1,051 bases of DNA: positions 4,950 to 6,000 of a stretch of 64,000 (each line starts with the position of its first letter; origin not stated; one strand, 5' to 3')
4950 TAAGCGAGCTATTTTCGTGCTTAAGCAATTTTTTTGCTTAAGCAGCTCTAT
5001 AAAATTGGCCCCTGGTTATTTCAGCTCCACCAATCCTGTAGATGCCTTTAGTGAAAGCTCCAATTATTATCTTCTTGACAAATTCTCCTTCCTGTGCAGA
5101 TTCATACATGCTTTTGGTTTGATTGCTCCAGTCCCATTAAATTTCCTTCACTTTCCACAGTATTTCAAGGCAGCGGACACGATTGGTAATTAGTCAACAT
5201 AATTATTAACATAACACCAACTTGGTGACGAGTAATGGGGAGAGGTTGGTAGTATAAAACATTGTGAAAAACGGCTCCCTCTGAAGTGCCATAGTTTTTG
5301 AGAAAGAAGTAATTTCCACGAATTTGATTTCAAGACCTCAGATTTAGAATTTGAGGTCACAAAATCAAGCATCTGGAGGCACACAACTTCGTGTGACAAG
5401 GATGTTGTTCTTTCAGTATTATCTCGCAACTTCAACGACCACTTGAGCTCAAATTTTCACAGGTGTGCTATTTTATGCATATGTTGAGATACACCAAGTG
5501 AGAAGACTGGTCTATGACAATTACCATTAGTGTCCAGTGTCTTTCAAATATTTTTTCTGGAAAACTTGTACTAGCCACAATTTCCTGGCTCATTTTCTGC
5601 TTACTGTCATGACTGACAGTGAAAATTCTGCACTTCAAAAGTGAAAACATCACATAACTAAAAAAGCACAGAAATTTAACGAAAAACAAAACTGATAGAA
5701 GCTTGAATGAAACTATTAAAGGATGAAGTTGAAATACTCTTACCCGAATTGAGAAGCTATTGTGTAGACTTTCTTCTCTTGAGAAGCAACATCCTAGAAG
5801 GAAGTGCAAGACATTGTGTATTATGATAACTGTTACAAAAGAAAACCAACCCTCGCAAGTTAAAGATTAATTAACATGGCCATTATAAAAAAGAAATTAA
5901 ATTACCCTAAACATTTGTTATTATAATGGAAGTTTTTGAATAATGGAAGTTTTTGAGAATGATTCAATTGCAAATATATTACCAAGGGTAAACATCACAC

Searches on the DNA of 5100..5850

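Call 31: search_rna_families(source=window, start=5100, end=5850, threshold=evalue, max_evalue=1)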
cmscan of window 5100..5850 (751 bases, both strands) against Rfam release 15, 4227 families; matches with E-value up to 1: 0.
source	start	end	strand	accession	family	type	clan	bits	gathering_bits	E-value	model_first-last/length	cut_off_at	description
